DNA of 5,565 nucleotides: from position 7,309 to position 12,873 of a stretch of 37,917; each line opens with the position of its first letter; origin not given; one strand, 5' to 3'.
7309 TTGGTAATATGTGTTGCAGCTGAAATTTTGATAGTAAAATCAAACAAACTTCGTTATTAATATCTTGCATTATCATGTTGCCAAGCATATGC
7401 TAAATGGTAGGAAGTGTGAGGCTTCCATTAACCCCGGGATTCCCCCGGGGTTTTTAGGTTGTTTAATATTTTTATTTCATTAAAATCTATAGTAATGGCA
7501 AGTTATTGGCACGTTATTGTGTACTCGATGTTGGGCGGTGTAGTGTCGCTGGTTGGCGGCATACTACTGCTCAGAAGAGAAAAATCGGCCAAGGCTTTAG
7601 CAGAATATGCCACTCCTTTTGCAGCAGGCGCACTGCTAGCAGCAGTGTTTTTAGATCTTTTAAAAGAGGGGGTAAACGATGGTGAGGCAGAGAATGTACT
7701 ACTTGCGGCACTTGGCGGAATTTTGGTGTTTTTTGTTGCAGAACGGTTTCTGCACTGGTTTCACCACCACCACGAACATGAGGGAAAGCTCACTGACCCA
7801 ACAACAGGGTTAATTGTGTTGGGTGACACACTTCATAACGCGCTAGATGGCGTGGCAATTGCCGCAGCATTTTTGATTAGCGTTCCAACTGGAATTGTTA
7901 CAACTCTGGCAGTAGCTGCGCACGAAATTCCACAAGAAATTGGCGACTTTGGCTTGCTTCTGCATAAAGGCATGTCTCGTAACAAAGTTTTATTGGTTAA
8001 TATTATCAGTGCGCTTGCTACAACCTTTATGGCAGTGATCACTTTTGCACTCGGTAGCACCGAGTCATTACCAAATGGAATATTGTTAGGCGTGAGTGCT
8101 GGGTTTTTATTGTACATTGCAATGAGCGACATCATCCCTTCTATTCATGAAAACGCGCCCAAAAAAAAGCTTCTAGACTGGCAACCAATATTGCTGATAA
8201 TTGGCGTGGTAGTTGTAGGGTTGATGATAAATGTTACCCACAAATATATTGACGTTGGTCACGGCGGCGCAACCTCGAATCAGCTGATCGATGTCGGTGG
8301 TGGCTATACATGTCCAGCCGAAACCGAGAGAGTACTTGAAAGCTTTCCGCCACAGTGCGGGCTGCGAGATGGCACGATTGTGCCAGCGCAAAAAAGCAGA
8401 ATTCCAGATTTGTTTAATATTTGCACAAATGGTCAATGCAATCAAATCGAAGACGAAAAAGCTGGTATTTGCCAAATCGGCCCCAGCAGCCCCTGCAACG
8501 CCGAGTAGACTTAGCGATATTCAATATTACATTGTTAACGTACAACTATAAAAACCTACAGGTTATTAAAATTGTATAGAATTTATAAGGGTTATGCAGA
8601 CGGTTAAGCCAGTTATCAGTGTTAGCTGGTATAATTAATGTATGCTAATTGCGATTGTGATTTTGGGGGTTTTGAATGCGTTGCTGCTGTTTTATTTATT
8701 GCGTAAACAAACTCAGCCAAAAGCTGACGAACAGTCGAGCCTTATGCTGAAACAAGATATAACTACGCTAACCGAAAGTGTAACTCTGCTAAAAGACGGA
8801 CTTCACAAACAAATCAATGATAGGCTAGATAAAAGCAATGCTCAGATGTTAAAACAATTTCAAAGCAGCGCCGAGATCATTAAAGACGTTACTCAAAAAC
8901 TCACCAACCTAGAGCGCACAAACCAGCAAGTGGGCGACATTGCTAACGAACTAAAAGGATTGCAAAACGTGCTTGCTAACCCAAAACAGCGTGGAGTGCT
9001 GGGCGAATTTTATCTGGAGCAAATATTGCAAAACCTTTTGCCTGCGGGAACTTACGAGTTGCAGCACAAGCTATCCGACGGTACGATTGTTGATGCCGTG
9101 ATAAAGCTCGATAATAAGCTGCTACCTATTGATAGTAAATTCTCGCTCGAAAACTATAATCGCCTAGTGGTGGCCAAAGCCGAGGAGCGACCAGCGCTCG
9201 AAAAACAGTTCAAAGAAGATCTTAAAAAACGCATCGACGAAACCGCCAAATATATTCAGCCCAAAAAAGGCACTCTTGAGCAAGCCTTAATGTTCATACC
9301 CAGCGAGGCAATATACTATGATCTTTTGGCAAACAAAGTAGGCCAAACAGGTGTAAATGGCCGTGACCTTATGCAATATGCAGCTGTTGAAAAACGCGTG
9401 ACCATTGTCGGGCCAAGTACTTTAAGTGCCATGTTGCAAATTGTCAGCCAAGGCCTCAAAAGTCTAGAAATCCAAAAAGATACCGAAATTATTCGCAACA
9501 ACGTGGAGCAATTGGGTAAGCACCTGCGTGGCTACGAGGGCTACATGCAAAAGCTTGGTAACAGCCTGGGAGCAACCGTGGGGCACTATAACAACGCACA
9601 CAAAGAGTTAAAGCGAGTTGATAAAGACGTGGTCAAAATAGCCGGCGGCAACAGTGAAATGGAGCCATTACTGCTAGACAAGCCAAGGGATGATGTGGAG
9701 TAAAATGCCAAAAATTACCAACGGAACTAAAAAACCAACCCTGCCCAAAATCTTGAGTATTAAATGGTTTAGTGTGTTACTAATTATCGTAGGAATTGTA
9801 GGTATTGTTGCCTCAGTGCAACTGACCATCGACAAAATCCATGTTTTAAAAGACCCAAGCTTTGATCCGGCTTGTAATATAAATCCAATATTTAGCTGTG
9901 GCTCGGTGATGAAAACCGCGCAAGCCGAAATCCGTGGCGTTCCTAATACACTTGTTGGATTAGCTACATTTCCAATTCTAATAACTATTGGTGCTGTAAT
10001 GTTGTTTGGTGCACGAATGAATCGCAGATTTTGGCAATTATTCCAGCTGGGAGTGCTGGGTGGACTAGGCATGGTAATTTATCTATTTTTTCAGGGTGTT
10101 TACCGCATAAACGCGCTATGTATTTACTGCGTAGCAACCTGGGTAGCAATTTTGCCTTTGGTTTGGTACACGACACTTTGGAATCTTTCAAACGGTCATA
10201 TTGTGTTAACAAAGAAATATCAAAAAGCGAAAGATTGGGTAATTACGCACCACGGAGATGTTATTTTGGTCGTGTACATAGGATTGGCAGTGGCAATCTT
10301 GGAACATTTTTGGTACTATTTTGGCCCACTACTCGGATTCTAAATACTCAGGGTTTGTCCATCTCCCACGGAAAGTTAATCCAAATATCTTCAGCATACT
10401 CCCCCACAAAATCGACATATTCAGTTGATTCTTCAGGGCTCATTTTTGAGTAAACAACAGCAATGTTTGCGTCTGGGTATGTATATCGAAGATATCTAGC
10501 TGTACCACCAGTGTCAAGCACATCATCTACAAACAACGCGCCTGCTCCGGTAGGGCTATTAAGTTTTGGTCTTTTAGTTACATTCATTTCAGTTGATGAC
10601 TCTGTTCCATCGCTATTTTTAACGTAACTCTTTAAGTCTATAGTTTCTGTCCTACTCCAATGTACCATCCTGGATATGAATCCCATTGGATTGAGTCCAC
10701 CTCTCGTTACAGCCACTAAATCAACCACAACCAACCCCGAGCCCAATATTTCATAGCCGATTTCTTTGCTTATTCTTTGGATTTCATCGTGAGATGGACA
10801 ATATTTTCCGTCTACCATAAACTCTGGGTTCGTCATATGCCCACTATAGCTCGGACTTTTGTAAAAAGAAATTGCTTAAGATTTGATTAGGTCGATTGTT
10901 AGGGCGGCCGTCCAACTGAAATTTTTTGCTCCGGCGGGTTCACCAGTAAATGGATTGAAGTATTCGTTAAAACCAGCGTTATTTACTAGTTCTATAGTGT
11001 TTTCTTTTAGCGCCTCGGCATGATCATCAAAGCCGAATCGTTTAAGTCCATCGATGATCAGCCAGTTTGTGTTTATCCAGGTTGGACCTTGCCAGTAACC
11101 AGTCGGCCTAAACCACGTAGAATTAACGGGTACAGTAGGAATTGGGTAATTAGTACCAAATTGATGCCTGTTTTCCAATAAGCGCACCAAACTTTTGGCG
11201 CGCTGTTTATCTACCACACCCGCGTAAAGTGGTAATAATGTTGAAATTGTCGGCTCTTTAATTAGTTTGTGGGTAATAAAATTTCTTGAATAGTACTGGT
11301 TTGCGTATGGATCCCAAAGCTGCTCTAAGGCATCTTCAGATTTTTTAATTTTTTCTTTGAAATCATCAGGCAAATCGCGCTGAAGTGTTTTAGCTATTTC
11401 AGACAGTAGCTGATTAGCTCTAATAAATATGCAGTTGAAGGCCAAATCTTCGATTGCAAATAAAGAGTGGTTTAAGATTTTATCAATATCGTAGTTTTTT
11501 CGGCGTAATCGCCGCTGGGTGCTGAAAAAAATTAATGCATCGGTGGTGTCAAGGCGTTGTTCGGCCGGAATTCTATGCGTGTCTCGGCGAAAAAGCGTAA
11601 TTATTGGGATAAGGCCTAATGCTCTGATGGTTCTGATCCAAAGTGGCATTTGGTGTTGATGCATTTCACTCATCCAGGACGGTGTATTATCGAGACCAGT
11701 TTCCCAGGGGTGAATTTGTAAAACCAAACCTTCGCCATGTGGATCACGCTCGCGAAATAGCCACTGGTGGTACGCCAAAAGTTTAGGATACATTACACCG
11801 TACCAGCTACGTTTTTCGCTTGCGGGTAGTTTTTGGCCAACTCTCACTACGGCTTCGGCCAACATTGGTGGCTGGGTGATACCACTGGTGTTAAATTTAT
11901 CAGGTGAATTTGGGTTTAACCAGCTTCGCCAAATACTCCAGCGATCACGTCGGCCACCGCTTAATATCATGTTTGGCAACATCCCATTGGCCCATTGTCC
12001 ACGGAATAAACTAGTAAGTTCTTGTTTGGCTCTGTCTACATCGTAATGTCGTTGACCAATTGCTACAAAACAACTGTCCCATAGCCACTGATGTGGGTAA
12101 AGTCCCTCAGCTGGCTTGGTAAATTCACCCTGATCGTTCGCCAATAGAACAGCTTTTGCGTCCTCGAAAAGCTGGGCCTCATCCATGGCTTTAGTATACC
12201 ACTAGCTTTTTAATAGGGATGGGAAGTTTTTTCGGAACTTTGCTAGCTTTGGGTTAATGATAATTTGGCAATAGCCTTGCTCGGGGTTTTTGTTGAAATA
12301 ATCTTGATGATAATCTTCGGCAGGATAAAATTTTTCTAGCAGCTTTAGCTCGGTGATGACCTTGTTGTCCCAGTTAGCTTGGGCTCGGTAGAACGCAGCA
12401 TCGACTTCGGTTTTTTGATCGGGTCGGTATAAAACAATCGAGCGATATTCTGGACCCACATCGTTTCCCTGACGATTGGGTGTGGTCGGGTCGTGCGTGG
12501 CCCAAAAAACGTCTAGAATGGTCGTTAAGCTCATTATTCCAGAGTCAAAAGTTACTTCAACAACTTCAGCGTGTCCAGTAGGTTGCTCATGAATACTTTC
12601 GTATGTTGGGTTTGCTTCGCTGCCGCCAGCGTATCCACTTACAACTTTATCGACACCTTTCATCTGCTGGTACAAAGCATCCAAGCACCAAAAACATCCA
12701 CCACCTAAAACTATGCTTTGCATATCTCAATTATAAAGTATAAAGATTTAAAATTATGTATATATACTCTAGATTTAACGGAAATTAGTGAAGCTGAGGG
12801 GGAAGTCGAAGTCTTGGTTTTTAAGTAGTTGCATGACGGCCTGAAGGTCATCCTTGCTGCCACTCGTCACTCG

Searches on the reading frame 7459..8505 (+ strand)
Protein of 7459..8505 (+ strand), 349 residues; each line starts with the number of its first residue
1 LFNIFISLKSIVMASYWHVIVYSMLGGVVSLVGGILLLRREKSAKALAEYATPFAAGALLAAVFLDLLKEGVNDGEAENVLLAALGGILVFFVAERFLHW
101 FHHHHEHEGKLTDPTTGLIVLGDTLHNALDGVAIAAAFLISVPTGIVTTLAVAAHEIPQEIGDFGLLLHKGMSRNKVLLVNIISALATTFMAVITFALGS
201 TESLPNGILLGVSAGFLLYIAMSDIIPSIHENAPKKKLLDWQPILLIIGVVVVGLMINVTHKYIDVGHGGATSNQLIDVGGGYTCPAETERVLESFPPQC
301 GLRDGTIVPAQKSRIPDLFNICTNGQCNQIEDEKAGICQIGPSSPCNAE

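Call 70: search_protein_families(library=pfam, proteins=[window:7459-8505:+], max_evalue=0.0001)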
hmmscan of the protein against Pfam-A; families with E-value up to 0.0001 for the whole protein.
window:7459-8505:+ (349 aa): 1 family
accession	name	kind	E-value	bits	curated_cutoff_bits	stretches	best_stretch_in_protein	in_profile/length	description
PF02535.28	Zip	-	8.1e-34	117.7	35.1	2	118-255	180-321/323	ZIP Zinc transporter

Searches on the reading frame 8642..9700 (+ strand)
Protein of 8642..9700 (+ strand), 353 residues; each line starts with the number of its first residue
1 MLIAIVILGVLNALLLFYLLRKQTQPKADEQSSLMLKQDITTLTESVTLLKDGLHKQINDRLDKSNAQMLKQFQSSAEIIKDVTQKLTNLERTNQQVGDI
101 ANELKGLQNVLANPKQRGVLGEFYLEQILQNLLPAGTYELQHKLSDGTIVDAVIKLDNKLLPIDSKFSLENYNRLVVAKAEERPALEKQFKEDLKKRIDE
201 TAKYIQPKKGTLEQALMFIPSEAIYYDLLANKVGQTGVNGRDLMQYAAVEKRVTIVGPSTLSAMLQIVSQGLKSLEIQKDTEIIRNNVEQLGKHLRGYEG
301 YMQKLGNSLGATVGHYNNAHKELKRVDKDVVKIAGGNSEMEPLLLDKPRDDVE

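Call 70: search_protein_families(library=pfam, proteins=[window:8642-9700:+], max_evalue=0.0001)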
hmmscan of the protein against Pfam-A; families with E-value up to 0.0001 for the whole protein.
window:8642-9700:+ (353 aa): 1 family
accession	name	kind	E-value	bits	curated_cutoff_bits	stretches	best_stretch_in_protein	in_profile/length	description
PF02646.22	RmuC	-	1e-53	182.8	26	1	53-329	5-273/291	RmuC family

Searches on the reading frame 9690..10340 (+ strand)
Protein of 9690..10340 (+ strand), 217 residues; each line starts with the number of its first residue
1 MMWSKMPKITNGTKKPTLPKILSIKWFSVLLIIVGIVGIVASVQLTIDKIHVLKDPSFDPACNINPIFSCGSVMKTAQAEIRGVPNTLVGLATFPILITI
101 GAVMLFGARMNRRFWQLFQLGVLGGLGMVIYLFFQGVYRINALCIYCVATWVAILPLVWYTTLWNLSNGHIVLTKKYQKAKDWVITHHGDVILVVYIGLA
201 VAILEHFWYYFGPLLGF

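Call 71: search_protein_families(library=pfam, proteins=[window:9690-10340:+], max_evalue=0.0001)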
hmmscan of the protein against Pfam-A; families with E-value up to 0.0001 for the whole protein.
window:9690-10340:+ (217 aa): 1 family
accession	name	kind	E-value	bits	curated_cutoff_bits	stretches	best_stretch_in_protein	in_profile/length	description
PF07884.19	VKOR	-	8.5e-37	126.7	27.5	1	30-162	2-134/134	Vitamin K epoxide reductase family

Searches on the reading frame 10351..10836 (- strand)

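Call 71: search_protein_families(library=pfam, proteins=[window:10351-10836:-], max_evalue=0.0001)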
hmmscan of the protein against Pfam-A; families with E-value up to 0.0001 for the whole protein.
window:10351-10836:- (162 aa): 1 family
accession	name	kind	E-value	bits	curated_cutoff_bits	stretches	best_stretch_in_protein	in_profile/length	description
PF00156.33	Pribosyltran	-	7e-11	42.1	26.3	1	22-159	14-153/158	Phosphoribosyl transferase domain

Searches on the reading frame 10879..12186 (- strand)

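Call 71: search_protein_families(library=pfam, proteins=[window:10879-12186:-], max_evalue=0.0001)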
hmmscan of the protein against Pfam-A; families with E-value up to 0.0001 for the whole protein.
window:10879-12186:- (436 aa): 3 families
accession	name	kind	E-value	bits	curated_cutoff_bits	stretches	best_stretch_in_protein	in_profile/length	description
PF22422.2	MGH1-like_GH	-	3.4e-94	316.8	27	1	30-426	1-356/356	Mannosylglycerate hydrolase MGH1-like glycoside hydrolase domain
PF01204.24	Trehalase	-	2.9e-12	46.7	21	1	105-403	180-464/512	Trehalase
PF03200.22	Glyco_hydro_63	-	1.4e-08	34.5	22.4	1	308-428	342-485/492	Glycosyl hydrolase family 63 C-terminal domain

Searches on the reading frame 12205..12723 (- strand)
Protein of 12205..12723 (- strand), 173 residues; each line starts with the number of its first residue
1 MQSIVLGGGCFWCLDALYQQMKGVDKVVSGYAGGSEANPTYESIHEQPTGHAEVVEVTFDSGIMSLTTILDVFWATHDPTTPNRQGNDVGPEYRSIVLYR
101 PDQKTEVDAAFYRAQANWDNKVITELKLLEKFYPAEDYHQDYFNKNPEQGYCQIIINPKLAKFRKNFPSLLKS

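Call 71: search_protein_families(library=pfam, proteins=[window:12205-12723:-], max_evalue=0.0001)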
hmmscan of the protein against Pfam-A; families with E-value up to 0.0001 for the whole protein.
window:12205-12723:- (173 aa): 1 family
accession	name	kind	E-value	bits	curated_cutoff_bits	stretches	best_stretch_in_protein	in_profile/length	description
PF01625.27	PMSR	-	3.9e-56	190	23.7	1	4-153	2-153/153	Peptide methionine sulfoxide reductase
